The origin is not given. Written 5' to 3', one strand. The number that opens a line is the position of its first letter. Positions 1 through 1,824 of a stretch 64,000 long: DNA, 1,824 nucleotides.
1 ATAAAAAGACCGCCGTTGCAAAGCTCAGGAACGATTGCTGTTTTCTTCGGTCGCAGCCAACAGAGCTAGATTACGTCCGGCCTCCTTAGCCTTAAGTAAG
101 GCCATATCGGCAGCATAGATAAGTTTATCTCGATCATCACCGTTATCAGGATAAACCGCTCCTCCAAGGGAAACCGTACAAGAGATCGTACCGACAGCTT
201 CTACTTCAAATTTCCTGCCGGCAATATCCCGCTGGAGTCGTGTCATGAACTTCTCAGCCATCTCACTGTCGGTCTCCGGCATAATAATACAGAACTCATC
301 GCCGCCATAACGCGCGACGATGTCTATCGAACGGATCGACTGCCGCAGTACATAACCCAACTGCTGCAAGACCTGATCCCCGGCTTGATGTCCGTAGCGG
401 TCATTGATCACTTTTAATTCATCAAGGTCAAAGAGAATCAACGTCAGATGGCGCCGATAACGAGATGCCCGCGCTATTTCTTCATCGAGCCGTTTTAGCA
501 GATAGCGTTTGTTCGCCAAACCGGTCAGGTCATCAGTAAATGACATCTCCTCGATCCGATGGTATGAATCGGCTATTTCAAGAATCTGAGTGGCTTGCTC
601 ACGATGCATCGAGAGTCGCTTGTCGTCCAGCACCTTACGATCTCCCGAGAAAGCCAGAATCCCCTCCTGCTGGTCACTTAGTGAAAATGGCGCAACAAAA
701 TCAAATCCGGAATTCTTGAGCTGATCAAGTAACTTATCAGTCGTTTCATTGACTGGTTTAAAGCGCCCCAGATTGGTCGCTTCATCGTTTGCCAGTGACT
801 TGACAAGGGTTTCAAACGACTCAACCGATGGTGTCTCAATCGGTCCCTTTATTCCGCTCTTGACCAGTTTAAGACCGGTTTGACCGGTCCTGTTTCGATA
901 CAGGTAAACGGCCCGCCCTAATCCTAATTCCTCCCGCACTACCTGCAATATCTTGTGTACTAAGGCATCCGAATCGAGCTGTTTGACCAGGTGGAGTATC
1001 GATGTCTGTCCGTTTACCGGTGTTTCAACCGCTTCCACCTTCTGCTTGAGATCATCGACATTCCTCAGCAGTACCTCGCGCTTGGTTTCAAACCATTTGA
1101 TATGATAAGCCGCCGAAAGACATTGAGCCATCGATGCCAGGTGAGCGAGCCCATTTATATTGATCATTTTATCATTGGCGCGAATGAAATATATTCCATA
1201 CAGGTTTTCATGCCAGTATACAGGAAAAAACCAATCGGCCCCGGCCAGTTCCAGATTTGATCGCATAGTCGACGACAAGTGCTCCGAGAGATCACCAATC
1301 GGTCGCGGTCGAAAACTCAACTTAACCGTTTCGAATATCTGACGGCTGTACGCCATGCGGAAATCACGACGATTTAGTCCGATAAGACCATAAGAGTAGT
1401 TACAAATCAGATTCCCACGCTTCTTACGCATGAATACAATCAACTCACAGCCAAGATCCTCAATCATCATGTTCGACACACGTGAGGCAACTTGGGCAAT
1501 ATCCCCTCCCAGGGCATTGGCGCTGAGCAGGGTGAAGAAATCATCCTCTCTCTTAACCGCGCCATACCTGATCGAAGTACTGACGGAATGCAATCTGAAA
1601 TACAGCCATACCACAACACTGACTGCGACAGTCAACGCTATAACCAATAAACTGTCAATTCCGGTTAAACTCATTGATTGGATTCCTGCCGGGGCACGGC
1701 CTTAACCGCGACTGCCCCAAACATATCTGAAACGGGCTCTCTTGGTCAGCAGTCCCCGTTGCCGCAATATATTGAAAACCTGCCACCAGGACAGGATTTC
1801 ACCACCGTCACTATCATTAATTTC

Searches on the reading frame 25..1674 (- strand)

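Call 9: search_protein_families(library=pfam, proteins=[window:25-1674:-], max_evalue=0.05)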
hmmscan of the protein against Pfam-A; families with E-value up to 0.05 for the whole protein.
window:25-1674:- (549 aa): 2 families
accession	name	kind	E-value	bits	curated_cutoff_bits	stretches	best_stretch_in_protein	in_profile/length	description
PF00990.26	GGDEF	-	7.4e-47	159.6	23.8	1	379-535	2-160/161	Diguanylate cyclase, GGDEF domain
PF17853.6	GGDEF_2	-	0.0017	19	24.5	1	411-497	24-87/116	GGDEF-like domain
